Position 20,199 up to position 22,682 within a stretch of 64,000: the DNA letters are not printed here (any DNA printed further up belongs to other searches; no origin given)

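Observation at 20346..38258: Family A: three 728-768 aa secreted paralogs with no recognisable domain, each behind its own cassette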

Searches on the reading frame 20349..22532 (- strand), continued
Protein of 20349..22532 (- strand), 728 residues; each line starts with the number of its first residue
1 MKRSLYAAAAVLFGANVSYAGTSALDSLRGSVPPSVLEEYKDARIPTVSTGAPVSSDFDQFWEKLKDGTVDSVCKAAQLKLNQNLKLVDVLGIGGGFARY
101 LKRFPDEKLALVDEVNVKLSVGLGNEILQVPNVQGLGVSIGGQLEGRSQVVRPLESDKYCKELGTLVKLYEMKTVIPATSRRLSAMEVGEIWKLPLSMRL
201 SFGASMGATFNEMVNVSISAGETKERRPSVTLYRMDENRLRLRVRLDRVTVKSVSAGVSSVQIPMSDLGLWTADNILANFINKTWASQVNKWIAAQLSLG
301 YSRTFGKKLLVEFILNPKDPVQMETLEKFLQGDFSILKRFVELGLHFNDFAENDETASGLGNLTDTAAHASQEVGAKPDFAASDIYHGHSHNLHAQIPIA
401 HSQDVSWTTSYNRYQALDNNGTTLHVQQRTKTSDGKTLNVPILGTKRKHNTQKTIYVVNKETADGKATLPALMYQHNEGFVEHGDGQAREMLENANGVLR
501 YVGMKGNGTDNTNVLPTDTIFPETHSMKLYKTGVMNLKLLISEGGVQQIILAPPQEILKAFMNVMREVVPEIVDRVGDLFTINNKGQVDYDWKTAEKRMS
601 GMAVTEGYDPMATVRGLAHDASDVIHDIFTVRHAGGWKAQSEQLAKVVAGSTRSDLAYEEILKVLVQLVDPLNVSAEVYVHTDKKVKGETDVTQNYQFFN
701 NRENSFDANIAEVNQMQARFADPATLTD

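Call 30: fold_search(model_id=the predicted structure, library=pdb)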
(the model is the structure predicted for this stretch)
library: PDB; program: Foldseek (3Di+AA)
matches with E <= 10: 407; with E <= 0.001: 1
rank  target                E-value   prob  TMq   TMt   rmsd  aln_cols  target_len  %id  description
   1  1po3_B                9.6e-04  0.97  0.19  0.21  20.4       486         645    7  Crystal structure of ferric citrate transporter FecA in complex with ferric citrate (released 2003-11-18)
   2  1kmp                  1.2e-03  0.95  0.19  0.20  20.9       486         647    7  Crystal structure of the Outer Membrane Transporter FecA Complexed with Ferric Citrate (released 2002-03-06)
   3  6sln_A                3.0e-03  0.66  0.15  0.13  22.1       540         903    9  Structure of the RagAB peptide transporter (released 2020-05-20)
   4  6sli_B                1.3e-02  0.35  0.14  0.12  21.7       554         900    8  Structure of the RagAB peptide transporter (released 2020-05-20)
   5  6sln_B                1.6e-02  0.35  0.15  0.13  21.2       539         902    8  Structure of the RagAB peptide transporter (released 2020-05-20)
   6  6sml_B                2.4e-02  0.38  0.15  0.13  21.8       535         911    8  Structure of the RagAB peptide importer in the 'open-open' state (released 2020-05-20)
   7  3aeh_A                2.8e-02  0.89  0.14  0.32  14.2       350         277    5  Integral membrane domain of autotransporter Hbp (released 2010-07-07)
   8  1kmo                  2.9e-02  0.57  0.18  0.20  15.5       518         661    7  Crystal structure of the Outer Membrane Transporter FecA (released 2002-03-06)
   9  9n2d_B                2.9e-02  0.30  0.13  0.20  20.6       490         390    7  Cryo-EM structure of an extended F. johnsoniae BAM complex, composite map (released 2025-07-09)
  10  6slj_A                3.1e-02  0.28  0.14  0.12  22.0       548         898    8  Structure of the RagAB peptide transporter (released 2020-05-20)
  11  8a60_A                5.7e-02  0.20  0.16  0.17  21.3       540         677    8  Crystal structure of FhuA in complex with the superinfection exclusion lipoprotein Llp (released 2022-10-05)
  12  4d5b_B                6.0e-02  0.30  0.12  0.24  23.0       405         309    6  Crystal structure of CymA from Klebsiella oxytoca (released 2015-06-03)
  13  8ypu_C                7.0e-02  0.16  0.14  0.12  22.6       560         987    7  Cryo-EM structure of ButCD complex (released 2024-09-25)
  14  2vdf                  7.3e-02  0.21  0.10  0.23  15.7       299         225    7  Structure of the OpcA adhesion from Neisseria meningitidis determined by crystallization from the cubic mesophase (released 2007-10-23)
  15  4v3g_B                1.1e-01  0.23  0.12  0.23  23.3       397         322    7  Crystal structure of CymA from Klebsiella oxytoca (released 2015-06-03)
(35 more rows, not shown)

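Call 34: find_related_loci(query=A2, collection=genome_contigs, flank=10000)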
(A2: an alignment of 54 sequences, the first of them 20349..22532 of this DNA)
Query A2 (728 aa) in genome_contigs; peptide patterns used: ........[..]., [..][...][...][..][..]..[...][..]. (x = any residue, [..] = any of these).
100 stretches matched a pattern; 51 encode a relative of the query (tblastn E <= 1e-3); 46 distinct loci.
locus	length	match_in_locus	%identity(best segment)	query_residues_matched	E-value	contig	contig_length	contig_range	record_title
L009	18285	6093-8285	72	1-728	0e+0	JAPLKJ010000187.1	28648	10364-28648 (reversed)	MAG: Elusimicrobia bacterium isolate LacPavin_0920_WC70_MAG_61_9 LacPavin_0920_WC70_scaffold_3560, whole genome shotgun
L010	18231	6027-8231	69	1-728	0e+0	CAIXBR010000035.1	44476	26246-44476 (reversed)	MAG: uncultured Elusimicrobia bacterium isolate AlinenLipids_bin-3311 genome assembly, contig: bin-3311:035/132, whole g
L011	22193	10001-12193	63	1-728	0e+0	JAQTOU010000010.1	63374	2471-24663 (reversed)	MAG: Elusimicrobiales bacterium isolate STB_10 NODE_927_length_63374_cov_8.913862_Sandtown_B, whole genome shotgun seque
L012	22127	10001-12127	58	38-728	0e+0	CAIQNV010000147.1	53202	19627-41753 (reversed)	MAG: uncultured Elusimicrobia bacterium isolate MJ-time_bin-2640 genome assembly, contig: bin-2640:147/157, whole genome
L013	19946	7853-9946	57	44-728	0e+0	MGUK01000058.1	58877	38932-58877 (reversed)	MAG: Elusimicrobia bacterium GWF2_62_30 gwf2_scaffold_3578, whole genome shotgun sequence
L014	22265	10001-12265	52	3-728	0e+0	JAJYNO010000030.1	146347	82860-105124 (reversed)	MAG: bacterium isolate DBS2-4.bin76 NODE_118_length_146347_cov_3.56297, whole genome shotgun sequence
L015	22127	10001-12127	55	41-728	0e+0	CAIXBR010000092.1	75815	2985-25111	MAG: uncultured Elusimicrobia bacterium isolate AlinenLipids_bin-3311 genome assembly, contig: bin-3311:092/132, whole g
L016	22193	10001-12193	52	12-728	0e+0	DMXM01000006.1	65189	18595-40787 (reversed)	MAG TPA_asm: Elusimicrobia bacterium isolate UBA11697 contig_5712, whole genome shotgun sequence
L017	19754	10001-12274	47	2-728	0e+0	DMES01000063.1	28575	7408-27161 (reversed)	MAG TPA_asm: Elusimicrobia bacterium isolate UBA9634 contig_13447, whole genome shotgun sequence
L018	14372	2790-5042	47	2-728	0e+0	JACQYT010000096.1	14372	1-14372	MAG: Elusimicrobia bacterium isolate NC_groundwater_1548_Pr4_S-0.65um_54_32 SR1-18-Sp65_coassembly_scaffold_269903, whol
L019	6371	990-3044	50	57-728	0e+0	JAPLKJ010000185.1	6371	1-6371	MAG: Elusimicrobia bacterium isolate LacPavin_0920_WC70_MAG_61_9 LacPavin_0920_WC70_scaffold_1158850, whole genome shotg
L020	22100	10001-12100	48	42-728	0e+0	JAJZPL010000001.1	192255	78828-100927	MAG: bacterium isolate SKS1.bin123 NODE_71_length_192255_cov_2.925706, whole genome shotgun sequence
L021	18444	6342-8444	48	42-728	0e+0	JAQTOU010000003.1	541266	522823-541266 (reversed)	MAG: Elusimicrobiales bacterium isolate STB_10 NODE_24_length_541266_cov_9.346848_Sandtown_B, whole genome shotgun seque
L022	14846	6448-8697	47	2-728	0e+0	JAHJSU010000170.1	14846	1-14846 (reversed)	MAG: Elusimicrobia bacterium isolate OS_PC_MetaG.mb.28 OS_PC_MetaG.mb.28_k141_314063, whole genome shotgun sequence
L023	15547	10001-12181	47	14-728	0e+0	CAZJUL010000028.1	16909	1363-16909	MAG TPA_asm: uncultured Elusimicrobiaceae bacterium isolate binchicken_co356_8 genome assembly, contig: NODE_1848_length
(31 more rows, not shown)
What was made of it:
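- All 46 GTDB loci are Elusimicrobiota or unlabelled MAGs (call 34).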

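Call 54: search_protein_families(library=pfam, alignment_id=A5, max_evalue=0.001)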
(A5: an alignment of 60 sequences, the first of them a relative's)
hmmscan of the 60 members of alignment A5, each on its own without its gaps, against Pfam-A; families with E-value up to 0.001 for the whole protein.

A. member 1, L010:2160-3281:+ (374 aa): 0 families

B. families by the number of members that match (of 60 scanned): 91 families (the first 25 are shown)
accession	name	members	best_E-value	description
PF19289.4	PmbA_TldD_3rd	2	8.2e-31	PmbA/TldA metallopeptidase C-terminal domain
PF08876.17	DUF1836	2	8.4e-23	Domain of unknown function (DUF1836)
PF13365.12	Trypsin_2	2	9.8e-18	Trypsin-like peptidase domain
PF00089.32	Trypsin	2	4.6e-15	Trypsin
PF22784.1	PTP-SAK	2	4.7e-08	Swiss Army Knife protein, DSP-PTPase phosphatase domain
PF22785.1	Tc-R-P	2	5.5e-07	Polymorphic toxin system, DSP-PTPase phosphatase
PF00782.25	DSPc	2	2.6e-06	Dual specificity phosphatase, catalytic domain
PF03162.18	Y_phosphatase2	2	1.8e-05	Tyrosine phosphatase family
PF22741.1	PTP-NADK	2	2.9e-05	DSP-PTPase phosphatase fused to NAD+ Kinase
PF13350.11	Y_phosphatase3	2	9.4e-05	Tyrosine phosphatase family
PF01039.27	Carboxyl_trans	1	1.2e-179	Carboxyl transferase domain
PF09364.15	XFP_N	1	2.2e-179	XFP N-terminal domain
PF01041.23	DegT_DnrJ_EryC1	1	4e-117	DegT/DnrJ/EryC1/StrS aminotransferase family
PF09363.15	XFP_C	1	1.7e-99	XFP C-terminal domain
PF03894.20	XFP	1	2.1e-85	D-xylulose 5-phosphate/D-fructose 6-phosphate phosphoketolase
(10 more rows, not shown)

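Call 67: fold_search(model_id=the predicted structure, library=viral)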
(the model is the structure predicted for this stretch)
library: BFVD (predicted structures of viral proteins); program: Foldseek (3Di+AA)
matches with E <= 10: 188; with E <= 0.001: 0
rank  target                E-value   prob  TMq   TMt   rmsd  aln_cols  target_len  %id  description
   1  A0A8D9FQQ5            1.8e-02  0.23  0.14  0.13  21.2       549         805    6  TonB-dependent receptor SusC [uncultured marine phage]
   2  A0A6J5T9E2            9.7e-02  0.09  0.08  0.19  23.8       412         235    8  Outer membrane protein beta-barrel [uncultured Caudovirales phage]
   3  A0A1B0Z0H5            1.1e-01  0.05  0.07  0.12  41.6       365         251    8  (no name in the UniProt tables at hand)
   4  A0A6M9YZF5            2.2e-01  0.05  0.08  0.08  30.1       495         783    8  (no name in the UniProt tables at hand)
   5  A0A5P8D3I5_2          2.3e-01  0.03  0.08  0.07  34.0       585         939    8  (no name in the UniProt tables at hand)
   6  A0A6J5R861            2.5e-01  0.09  0.11  0.12  35.3       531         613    7  Autotransporter beta-domain containing protein [uncultured Caudovirales phage]
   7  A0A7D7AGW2            2.6e-01  0.02  0.06  0.04  31.7       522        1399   11  Genome polyprotein (Fragment) [Pacific black duck aalivirus]
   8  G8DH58                2.7e-01  0.05  0.08  0.06  28.3       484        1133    6  (no name in the UniProt tables at hand)
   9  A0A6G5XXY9            2.9e-01  0.02  0.06  0.05  29.2       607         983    8  (no name in the UniProt tables at hand)
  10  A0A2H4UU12            3.0e-01  0.01  0.03  0.04  53.3       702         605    5  Phosphatidylinositol phosphate kinase [Bodo saltans virus]
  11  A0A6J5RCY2            3.4e-01  0.01  0.04  0.04  75.6       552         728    6  Uncharacterized protein [uncultured Caudovirales phage]
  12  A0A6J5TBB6            3.9e-01  0.08  0.09  0.09  17.8       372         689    6  Peptidase S8/S53 domain containing protein [uncultured Caudovirales phage]
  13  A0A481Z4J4            4.1e-01  0.03  0.09  0.13  23.3       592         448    5  Uncharacterized protein [Pithovirus LCPAC104]
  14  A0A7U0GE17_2          4.8e-01  0.06  0.11  0.08  40.0       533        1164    8  (no name in the UniProt tables at hand)
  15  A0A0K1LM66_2          5.4e-01  0.03  0.08  0.07  50.9       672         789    6  Tail fiber protein [Caulobacter phage Seuss]
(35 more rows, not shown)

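Call 81: search_protein_families(library=phrogs, proteins=[window:20349-22532:-], max_evalue=0.1)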
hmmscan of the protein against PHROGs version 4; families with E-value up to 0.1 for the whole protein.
window:20349-22532:- (728 aa): 1 family
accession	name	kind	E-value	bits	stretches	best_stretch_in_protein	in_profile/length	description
phrog_5317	-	unknown function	0.028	15.1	1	598-672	56-127/247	-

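Call 82: search_protein_families(library=padloc, proteins=[window:20349-22532:-], max_evalue=0.1)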
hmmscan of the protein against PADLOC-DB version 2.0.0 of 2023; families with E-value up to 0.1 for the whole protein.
window:20349-22532:- (728 aa): 1 family
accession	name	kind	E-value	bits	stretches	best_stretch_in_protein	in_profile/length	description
PDLC03230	MTase_II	-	0.00083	16.7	1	501-564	12-72/360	Type II methyltransferase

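Call 84: list_cluster_members(proteins=[P0140, P0152, P0164, P0183, P0185, P0187, P0208, P0229, P0169, P0171])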
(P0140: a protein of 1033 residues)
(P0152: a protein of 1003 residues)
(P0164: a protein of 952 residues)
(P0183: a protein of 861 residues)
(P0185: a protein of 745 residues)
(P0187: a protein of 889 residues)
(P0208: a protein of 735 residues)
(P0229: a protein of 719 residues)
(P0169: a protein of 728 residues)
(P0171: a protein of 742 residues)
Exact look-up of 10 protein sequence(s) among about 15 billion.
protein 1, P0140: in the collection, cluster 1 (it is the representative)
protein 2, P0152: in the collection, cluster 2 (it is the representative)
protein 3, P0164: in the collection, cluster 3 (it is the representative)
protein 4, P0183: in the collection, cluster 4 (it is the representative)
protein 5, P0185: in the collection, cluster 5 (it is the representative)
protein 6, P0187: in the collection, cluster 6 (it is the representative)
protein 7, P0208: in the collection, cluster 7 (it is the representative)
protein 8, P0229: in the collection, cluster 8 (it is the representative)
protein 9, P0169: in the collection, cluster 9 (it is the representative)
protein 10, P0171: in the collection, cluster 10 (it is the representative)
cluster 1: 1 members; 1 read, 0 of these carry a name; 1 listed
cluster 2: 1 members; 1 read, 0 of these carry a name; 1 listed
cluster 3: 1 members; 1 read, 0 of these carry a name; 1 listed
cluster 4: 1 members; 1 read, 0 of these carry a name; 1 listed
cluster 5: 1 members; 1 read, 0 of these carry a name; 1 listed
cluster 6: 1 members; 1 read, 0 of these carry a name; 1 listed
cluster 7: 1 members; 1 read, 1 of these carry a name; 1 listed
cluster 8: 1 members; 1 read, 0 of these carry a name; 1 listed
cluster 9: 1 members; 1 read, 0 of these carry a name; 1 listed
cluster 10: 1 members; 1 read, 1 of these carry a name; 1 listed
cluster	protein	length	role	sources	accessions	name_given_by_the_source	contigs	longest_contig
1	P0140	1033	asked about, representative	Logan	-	-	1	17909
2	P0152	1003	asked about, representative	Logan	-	-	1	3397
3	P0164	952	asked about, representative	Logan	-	-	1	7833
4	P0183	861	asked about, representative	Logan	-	-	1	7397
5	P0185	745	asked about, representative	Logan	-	-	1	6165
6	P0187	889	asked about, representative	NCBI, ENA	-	-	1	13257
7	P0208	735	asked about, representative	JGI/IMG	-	hypothetical protein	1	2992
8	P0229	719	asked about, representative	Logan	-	-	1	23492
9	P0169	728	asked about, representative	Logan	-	-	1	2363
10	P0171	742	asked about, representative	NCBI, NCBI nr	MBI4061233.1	MAG: hypothetical protein HY403_07365 [Elusimicrobia bacterium] | hypothetical protein [Elusimicrobiota bacterium]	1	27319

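Call 91: search_dna_similar(query=window:20349-22532:-, collection=plasmids, mode=protein, max_evalue=0.001, max_rows=5)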
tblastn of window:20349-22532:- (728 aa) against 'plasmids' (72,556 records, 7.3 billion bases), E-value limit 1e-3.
No match.

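Call 92: search_dna_similar(query=window:20349-22532:-, collection=phages, mode=protein, max_evalue=0.001, max_rows=5)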
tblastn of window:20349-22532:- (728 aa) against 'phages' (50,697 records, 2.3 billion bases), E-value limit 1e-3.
No match.

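Call 93: find_related_loci(query=A2, collection=viral_contigs, flank=3000)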
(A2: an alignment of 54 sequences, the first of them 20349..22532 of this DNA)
Query A2 (728 aa) in viral_contigs; peptide patterns used: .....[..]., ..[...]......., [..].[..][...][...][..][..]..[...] (x = any residue, [..] = any of these).
130 stretches matched a pattern, but none encodes a relative of the query by tblastn (E <= 1e-3).
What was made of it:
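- Tried and rejected: Mobile-element carriage: none in plasmids, phages or IMG/VR (calls 91-93).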

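Call 97: search_solved_structures(query=A8, max_evalue=1, show_alignments=1)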
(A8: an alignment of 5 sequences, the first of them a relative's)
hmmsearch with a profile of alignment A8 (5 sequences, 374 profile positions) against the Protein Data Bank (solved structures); distinct sequences matched with E-value up to 1: 0.
